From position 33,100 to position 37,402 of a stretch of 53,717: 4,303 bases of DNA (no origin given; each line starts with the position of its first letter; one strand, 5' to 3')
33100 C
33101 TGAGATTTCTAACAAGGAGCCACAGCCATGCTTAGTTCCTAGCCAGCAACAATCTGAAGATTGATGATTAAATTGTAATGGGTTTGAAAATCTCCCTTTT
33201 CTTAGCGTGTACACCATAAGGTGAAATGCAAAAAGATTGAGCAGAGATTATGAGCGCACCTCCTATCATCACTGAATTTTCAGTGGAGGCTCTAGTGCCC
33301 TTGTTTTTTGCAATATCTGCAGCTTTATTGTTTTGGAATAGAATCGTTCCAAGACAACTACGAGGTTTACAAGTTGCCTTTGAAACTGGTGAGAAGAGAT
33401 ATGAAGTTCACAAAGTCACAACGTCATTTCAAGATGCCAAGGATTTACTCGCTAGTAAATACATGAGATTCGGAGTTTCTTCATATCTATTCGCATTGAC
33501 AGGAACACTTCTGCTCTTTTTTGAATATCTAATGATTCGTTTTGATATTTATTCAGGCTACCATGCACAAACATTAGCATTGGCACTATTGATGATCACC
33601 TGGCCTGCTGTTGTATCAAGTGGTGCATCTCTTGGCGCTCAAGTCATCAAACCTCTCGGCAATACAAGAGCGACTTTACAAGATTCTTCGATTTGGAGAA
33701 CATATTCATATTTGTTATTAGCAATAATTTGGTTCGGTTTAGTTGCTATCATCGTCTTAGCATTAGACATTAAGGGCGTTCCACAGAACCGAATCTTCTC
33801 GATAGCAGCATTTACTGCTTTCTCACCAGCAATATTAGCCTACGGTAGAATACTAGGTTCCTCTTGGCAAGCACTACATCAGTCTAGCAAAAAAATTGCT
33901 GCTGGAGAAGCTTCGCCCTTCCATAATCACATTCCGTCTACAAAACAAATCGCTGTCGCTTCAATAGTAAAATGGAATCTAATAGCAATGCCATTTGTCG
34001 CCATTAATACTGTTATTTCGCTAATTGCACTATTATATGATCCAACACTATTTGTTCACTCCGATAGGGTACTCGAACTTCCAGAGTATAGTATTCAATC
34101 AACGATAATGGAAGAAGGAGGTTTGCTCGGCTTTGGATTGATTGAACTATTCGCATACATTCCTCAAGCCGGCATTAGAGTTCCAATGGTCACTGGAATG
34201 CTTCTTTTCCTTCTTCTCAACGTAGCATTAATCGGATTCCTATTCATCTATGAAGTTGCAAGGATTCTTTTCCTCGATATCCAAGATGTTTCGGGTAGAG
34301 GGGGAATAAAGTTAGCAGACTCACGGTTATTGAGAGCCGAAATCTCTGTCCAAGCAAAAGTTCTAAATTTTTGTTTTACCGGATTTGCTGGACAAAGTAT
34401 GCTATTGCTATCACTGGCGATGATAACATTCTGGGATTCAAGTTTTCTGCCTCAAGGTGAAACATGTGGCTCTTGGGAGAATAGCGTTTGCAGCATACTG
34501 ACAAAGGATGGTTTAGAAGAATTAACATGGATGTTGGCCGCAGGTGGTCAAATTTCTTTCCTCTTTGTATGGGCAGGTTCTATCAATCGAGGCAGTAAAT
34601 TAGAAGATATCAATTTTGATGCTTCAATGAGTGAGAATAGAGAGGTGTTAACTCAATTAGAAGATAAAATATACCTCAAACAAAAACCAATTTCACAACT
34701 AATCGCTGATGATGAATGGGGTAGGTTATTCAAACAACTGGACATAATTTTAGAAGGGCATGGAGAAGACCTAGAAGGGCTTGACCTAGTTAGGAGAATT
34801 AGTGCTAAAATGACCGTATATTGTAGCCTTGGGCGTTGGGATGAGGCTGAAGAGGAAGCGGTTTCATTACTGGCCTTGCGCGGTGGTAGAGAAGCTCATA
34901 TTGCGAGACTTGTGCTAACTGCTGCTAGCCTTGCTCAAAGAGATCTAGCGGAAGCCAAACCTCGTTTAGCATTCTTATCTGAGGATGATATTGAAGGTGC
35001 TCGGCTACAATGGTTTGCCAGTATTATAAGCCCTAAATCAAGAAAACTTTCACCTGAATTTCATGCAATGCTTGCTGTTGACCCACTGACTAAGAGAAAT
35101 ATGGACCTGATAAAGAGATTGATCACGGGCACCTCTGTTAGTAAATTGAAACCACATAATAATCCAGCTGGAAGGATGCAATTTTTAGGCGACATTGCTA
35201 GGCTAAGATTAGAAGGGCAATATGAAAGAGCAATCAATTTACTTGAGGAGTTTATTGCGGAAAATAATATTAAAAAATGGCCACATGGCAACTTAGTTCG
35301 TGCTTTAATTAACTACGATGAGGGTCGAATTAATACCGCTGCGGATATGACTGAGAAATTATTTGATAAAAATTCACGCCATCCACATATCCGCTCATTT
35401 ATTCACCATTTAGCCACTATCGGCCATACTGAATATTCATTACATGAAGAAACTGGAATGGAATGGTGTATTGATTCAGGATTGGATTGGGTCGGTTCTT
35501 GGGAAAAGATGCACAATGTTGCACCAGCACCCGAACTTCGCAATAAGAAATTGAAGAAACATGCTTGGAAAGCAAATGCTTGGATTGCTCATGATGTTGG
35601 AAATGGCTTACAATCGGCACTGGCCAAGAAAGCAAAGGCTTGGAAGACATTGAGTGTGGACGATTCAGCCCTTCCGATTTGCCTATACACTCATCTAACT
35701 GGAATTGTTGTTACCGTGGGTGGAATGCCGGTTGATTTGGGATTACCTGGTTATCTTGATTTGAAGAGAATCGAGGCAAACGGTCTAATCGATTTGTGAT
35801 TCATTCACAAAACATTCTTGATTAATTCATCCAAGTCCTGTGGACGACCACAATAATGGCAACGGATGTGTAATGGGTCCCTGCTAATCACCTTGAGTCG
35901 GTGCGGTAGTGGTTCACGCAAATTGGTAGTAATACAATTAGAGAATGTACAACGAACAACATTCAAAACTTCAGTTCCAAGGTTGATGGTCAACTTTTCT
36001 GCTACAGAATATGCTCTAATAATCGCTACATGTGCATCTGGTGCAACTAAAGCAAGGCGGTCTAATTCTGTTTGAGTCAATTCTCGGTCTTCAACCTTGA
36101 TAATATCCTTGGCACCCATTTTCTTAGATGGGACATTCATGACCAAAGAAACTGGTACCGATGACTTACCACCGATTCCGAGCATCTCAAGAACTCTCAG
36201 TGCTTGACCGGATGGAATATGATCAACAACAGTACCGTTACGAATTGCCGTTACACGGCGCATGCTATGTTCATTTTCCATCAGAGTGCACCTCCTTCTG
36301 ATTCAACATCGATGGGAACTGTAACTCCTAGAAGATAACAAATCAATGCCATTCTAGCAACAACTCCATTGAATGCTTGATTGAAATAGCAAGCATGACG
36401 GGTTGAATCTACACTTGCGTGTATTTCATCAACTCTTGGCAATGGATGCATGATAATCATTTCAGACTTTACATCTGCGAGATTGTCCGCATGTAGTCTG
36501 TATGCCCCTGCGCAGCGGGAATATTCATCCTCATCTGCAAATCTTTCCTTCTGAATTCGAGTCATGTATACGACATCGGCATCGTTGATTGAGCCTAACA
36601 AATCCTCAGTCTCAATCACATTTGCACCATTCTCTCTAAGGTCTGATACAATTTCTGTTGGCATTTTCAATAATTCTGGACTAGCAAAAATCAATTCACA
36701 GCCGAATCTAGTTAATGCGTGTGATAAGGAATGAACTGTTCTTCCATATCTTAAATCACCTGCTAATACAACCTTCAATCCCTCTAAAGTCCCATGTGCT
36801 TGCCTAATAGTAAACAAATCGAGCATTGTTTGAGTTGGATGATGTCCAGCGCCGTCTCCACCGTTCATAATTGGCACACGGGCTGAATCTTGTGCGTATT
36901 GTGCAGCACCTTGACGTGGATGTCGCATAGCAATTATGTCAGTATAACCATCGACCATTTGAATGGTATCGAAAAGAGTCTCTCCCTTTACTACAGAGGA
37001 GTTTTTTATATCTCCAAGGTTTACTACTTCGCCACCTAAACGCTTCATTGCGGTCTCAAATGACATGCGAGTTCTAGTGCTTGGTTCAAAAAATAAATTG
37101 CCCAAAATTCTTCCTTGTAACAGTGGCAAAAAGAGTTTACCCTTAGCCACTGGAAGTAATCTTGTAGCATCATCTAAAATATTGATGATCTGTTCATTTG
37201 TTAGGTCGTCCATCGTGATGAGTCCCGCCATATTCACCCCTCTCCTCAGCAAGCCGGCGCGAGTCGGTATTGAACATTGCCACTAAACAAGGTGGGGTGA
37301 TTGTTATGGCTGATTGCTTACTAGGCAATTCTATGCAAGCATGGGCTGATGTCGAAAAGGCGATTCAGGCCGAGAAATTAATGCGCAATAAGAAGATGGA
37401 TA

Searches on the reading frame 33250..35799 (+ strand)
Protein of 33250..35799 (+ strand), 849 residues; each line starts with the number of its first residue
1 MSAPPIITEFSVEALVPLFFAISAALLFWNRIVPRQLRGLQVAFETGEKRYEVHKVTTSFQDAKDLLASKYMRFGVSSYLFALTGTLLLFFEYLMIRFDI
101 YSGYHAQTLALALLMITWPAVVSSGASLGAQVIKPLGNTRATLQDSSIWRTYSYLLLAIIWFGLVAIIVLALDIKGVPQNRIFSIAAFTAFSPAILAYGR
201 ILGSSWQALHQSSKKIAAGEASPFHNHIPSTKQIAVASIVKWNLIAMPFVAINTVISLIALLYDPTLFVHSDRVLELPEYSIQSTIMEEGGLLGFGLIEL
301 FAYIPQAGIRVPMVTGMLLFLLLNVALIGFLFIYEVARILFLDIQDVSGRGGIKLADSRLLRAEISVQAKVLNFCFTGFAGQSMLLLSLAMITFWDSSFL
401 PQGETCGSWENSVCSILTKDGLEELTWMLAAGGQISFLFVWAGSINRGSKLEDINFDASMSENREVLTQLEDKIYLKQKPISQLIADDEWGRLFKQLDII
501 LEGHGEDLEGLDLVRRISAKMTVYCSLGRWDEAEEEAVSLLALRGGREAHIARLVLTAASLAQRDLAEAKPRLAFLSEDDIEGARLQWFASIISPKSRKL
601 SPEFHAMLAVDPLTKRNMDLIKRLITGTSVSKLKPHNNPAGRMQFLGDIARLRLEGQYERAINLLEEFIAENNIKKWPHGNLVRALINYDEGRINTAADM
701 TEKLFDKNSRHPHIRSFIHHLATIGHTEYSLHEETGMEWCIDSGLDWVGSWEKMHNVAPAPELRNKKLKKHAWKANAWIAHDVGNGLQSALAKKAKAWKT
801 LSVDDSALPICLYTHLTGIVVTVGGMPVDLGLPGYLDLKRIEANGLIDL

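Call 114: search_protein_families(library=pfam, proteins=[window:33250-35799:+], max_evalue=0.0001)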
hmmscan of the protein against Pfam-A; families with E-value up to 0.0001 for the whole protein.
window:33250-35799:+ (849 aa): 1 family
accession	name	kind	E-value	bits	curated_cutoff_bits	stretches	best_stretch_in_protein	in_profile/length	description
PF14559.12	TPR_19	-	7.2e-05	23.5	25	0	654-711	3-58/68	Tetratricopeptide repeat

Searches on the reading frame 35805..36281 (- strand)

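Call 114: search_protein_families(library=pfam, proteins=[window:35805-36281:-], max_evalue=0.0001)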
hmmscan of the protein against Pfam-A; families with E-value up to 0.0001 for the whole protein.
window:35805-36281:- (158 aa): 2 families
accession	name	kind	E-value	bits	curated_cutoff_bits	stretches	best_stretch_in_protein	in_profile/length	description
PF01948.23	PyrI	-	1e-31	109.4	25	1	9-99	2-92/93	Aspartate carbamoyltransferase regulatory chain, allosteric domain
PF02748.20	PyrI_C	-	1e-13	51.3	23.4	1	104-152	1-47/48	Aspartate carbamoyltransferase regulatory chain, metal binding domain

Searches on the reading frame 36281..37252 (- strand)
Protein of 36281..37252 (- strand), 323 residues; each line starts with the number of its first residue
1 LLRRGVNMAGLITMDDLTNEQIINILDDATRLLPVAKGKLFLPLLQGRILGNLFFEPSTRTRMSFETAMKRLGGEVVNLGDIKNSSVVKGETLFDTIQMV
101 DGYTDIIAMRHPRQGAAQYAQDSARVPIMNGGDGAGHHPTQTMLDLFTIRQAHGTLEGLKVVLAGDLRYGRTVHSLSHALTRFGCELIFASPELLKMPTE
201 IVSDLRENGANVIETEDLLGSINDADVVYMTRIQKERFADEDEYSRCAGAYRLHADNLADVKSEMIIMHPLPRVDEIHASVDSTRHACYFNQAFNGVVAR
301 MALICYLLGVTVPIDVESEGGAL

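Call 114: search_protein_families(library=pfam, proteins=[window:36281-37252:-], max_evalue=0.0001)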
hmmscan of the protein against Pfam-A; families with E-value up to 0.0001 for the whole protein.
window:36281-37252:- (323 aa): 2 families
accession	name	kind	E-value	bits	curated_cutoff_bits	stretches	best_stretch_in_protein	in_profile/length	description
PF02729.26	OTCace_N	-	3.1e-46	157.6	29.9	1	11-151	3-148/148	Aspartate/ornithine carbamoyltransferase, carbamoyl-P binding domain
PF00185.30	OTCace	-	2.9e-30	105.8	29.4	1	157-306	1-156/157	Aspartate/ornithine carbamoyltransferase, Asp/Orn binding domain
